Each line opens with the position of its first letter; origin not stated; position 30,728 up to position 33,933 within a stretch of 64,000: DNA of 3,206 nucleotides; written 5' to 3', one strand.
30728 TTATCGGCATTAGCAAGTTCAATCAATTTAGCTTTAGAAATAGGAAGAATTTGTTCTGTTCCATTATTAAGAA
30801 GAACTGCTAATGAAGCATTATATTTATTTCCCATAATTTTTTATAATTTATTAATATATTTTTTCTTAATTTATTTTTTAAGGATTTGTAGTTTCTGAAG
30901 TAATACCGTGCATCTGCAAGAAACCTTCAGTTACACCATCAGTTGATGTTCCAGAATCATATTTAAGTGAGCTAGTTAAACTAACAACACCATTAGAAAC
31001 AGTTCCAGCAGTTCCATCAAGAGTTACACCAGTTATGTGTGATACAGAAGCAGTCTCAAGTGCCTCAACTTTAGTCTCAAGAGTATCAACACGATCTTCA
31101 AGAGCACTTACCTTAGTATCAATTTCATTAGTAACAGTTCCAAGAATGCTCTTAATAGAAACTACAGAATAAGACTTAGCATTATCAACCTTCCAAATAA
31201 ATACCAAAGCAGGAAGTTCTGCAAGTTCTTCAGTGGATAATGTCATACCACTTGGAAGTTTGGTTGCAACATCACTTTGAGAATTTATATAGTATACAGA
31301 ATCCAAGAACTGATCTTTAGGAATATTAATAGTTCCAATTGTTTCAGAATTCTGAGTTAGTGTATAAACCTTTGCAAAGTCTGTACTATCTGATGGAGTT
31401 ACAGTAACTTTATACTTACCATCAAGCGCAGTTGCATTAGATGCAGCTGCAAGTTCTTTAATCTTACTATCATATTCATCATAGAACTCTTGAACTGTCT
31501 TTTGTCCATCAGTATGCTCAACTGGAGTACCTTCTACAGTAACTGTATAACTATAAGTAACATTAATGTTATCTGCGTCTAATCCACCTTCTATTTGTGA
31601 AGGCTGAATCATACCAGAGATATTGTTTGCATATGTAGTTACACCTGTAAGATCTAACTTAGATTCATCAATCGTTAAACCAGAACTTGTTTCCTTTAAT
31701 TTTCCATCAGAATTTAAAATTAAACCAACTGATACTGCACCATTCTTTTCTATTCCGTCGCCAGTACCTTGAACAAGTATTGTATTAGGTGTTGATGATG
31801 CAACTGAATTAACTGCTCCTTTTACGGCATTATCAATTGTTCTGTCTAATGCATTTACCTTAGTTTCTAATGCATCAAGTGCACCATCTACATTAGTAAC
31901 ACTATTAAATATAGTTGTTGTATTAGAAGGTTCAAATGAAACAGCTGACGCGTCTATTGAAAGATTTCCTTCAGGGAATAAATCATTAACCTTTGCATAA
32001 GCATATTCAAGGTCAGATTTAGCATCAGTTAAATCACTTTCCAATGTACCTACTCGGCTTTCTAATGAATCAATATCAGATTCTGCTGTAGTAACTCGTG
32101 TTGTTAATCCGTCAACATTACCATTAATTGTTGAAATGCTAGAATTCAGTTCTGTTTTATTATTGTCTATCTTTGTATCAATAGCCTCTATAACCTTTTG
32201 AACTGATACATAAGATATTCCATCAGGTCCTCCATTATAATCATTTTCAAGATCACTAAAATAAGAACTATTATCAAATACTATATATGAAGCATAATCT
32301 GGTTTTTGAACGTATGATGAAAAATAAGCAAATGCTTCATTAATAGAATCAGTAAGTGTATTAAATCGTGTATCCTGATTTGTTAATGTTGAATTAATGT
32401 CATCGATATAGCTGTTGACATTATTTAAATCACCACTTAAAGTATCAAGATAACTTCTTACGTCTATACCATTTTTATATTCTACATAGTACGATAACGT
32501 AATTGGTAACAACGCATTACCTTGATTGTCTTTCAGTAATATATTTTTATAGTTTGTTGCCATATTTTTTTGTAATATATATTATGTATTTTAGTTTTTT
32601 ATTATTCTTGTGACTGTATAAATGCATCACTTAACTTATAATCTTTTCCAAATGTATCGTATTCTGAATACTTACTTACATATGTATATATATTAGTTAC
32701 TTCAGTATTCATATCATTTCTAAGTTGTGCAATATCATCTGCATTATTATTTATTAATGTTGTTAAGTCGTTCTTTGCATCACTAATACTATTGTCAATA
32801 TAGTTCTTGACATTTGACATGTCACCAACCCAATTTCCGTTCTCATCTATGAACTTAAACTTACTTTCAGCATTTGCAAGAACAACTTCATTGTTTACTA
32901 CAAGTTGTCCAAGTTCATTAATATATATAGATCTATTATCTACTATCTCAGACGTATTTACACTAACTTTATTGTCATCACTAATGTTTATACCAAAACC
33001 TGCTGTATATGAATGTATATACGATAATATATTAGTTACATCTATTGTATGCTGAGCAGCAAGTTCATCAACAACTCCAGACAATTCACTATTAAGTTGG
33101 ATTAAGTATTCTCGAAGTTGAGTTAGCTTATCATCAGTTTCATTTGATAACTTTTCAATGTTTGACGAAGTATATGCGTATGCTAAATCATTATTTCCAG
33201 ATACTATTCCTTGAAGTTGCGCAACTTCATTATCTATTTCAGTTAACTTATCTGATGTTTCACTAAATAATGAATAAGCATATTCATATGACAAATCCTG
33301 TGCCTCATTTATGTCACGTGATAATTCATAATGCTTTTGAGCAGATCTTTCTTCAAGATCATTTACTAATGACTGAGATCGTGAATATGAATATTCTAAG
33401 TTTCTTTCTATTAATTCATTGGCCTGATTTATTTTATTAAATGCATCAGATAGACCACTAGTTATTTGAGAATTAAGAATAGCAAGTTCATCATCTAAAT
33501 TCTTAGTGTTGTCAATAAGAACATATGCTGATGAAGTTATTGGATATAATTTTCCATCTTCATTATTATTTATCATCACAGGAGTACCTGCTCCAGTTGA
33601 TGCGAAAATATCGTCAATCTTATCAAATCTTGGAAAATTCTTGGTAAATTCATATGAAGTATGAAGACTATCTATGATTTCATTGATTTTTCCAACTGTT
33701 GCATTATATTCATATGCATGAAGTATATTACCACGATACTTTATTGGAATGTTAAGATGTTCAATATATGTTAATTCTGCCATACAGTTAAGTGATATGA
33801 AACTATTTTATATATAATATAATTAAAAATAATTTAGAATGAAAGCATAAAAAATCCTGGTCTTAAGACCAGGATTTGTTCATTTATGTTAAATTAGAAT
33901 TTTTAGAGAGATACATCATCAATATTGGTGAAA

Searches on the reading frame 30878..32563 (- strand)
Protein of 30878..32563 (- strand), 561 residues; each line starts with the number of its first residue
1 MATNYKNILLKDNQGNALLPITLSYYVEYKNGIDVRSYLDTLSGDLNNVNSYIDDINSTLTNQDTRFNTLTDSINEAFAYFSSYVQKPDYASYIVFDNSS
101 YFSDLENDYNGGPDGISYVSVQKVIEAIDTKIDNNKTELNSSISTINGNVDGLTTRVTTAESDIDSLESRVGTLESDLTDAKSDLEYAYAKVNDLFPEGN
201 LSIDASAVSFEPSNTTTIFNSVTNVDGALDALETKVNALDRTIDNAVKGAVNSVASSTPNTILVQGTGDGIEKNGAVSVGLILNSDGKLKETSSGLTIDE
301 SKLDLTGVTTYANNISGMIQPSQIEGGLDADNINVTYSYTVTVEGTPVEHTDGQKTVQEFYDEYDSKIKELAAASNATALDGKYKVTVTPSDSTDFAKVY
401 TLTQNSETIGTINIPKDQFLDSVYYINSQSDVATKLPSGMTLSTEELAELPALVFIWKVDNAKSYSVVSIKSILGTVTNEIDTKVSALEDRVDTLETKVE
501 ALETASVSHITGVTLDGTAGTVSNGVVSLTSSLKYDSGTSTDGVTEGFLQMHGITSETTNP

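Call 14: search_protein_families(library=phrogs, proteins=[window:30878-32563:-], max_evalue=0.001)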
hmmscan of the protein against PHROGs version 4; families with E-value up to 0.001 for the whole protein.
window:30878-32563:- (561 aa): 18 families
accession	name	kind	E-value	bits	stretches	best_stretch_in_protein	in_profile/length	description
phrog_5553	-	unknown function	4.2e-09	37.6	1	138-245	11-109/114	-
phrog_5328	-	unknown function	1.9e-08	35.6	0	132-194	7-69/101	-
phrog_12015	-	unknown function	6e-06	26.9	0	122-183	86-147/165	-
phrog_4896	-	other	7.1e-06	26.7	0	458-533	203-278/291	glycerophosphoryl diester phosphodiesterase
phrog_1103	-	unknown function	8.9e-06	26.7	0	477-530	20-70/80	-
phrog_6136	-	unknown function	3.3e-05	24.8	0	163-187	35-59/120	-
phrog_5225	-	unknown function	0.0001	23.6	0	129-176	9-64/92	-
phrog_3550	-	unknown function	0.00012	23.4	0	138-187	6-57/79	-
phrog_937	-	other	0.00014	23.1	0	472-506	47-81/115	hemolysin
phrog_7599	-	unknown function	0.0002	22.8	0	115-185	13-84/95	-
phrog_13912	-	tail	0.00024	22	0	5-120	5-113/196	minor tail protein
phrog_1219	-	tail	0.00025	21.8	0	137-241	71-138/233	tail needle protein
phrog_1009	-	unknown function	0.00038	21.5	0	134-185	34-92/103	-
phrog_36693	-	unknown function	0.00043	21.4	0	481-503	27-49/65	-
phrog_18362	-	unknown function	0.00071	20.9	0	144-177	55-85/119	-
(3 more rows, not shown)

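Call 19: search_protein_families(library=pfam, proteins=[window:30878-32563:-], max_evalue=0.01)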
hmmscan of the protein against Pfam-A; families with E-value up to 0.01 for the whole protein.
window:30878-32563:- (561 aa): 24 families
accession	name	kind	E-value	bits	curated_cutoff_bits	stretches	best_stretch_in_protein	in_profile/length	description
PF23991.1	DUF7310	-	1.5e-12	48.3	40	1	135-193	24-82/83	Coiled-coil region of unknown function (DUF7310)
PF04513.17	Baculo_PEP_C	-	2.4e-08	34.6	38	1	121-179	54-109/140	Baculovirus polyhedron envelope protein, PEP, C terminus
PF05531.17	NPV_P10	-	1e-06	29.6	29.8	0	479-502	14-37/75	Nucleopolyhedrovirus P10 protein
PF16526.10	CLZ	-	1.2e-06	29.3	26.7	0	478-503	26-51/71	C-terminal leucine zipper domain of cyclic nucleotide-gated channels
PF10779.14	XhlA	-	3.3e-06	27.6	34.7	0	156-193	5-42/67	Haemolysin XhlA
PF07889.17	DUF1664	-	5.6e-05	23.6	34.6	0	121-180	46-105/124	Protein of unknown function (DUF1664)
PF05377.16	FlaC_arch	-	7.4e-05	23.5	27.8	0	156-194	1-39/55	Flagella accessory protein C (FlaC)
PF13600.11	DUF4140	-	0.00019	22.2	27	0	325-376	31-82/98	N-terminal domain of unknown function (DUF4140)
PF01920.25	Prefoldin_2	-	0.00025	21.4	27.6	0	470-504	63-97/106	Prefoldin subunit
PF00261.25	Tropomyosin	-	0.00026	20.9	38.6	0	147-192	26-71/242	Tropomyosin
PF16532.11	Phage_tail_NK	-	0.00028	21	27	1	480-539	7-69/175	Sf6-type phage tail needle knob or tip of some Caudovirales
PF06419.17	COG6_N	-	0.0003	21.3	27.4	0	35-76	38-79/114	Conserved oligomeric complex COG6, N-terminal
PF06825.17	HSBP1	-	0.00042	20.5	28.6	0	476-504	20-48/51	Heat shock factor binding protein 1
PF06009.19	Laminin_II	-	0.00076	19.9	33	0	119-179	13-76/138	Laminin Domain II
PF10805.13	DUF2730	-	0.0011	19.4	24.9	0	142-195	34-89/102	Protein of unknown function (DUF2730)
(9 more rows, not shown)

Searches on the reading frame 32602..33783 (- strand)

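Call 14: search_protein_families(library=phrogs, proteins=[window:32602-33783:-], max_evalue=0.001)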
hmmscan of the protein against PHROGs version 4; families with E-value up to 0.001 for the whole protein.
window:32602-33783:- (393 aa): 1 family
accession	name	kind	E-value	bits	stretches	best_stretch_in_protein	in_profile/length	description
phrog_18491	-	unknown function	0.00097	20.5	0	322-356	3-37/73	-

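Call 19: search_protein_families(library=pfam, proteins=[window:32602-33783:-], max_evalue=0.01)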
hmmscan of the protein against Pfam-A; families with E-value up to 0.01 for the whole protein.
window:32602-33783:- (393 aa): 0 families
